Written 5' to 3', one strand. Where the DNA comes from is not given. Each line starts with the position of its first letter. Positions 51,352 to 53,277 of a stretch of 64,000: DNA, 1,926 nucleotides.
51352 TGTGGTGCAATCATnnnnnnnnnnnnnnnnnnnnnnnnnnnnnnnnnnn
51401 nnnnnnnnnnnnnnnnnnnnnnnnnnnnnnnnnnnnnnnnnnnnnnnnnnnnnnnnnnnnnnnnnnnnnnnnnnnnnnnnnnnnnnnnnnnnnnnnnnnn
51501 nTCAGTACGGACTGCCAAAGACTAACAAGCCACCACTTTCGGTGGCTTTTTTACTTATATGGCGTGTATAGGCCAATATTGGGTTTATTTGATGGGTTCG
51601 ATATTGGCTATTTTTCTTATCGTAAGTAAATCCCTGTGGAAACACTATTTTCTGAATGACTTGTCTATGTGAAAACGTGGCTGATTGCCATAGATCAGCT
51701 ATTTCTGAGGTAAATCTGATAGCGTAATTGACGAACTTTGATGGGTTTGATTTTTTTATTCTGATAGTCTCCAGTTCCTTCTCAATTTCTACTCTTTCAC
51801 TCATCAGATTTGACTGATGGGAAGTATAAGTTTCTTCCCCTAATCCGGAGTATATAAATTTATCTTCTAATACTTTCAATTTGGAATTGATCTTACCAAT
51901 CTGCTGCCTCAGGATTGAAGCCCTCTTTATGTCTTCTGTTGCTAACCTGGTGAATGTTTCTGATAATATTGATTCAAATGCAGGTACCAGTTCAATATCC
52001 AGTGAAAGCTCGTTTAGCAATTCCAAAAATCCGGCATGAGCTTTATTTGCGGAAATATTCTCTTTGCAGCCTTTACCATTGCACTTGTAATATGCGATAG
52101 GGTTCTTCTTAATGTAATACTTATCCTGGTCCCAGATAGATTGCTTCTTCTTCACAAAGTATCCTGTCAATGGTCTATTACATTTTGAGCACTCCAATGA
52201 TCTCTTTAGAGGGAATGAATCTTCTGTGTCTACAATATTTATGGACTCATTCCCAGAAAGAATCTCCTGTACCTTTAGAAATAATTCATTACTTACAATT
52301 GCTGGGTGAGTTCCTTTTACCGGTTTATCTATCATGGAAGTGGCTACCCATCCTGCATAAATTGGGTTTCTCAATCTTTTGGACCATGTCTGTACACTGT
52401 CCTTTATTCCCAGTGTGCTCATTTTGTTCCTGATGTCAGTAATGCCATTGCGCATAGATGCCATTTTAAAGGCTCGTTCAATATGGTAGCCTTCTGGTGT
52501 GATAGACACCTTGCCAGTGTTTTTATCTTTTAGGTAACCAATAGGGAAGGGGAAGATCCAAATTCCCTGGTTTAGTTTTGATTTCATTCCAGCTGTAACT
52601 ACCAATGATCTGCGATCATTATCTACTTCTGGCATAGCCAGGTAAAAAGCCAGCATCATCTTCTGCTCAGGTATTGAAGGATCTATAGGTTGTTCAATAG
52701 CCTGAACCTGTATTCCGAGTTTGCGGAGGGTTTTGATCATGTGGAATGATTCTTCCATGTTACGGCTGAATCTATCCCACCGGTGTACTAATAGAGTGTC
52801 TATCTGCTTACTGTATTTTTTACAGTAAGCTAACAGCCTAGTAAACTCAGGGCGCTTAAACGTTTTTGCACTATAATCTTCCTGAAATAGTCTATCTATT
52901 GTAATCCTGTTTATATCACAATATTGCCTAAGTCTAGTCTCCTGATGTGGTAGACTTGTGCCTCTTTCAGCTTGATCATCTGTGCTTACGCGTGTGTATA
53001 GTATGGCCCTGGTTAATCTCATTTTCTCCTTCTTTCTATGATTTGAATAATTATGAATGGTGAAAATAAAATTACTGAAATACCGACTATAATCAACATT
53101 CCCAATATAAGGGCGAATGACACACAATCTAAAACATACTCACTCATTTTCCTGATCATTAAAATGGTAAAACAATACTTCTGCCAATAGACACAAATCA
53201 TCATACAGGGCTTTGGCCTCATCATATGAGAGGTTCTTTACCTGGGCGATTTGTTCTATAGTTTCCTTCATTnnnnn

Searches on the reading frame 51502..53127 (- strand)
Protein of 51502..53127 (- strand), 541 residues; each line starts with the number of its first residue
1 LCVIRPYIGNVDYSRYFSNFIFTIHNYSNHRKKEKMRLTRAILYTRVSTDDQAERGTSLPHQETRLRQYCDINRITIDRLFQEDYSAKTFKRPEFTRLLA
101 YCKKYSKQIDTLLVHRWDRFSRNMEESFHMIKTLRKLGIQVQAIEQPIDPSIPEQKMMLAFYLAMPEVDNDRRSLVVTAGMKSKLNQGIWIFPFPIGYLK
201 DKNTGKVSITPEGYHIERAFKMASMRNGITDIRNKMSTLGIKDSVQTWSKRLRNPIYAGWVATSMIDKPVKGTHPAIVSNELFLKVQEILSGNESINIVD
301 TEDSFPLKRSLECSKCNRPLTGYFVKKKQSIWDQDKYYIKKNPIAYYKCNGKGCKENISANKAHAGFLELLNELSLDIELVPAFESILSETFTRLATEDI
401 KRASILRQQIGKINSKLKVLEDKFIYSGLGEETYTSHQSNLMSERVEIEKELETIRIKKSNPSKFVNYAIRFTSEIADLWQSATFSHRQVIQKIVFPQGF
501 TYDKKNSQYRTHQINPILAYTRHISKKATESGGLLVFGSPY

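Call 30: search_protein_families(library=pfam, proteins=[window:51502-53127:-], max_evalue=0.001)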
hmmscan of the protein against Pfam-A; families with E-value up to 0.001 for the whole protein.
window:51502-53127:- (541 aa): 2 families
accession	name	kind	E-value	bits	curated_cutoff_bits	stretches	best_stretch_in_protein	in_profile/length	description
PF00239.26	Resolvase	-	1.2e-28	100.4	23.3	1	41-188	1-143/145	Resolvase, N terminal domain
PF07508.19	Recombinase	-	1.1e-09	38.8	21.1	1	216-293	7-102/102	Recombinase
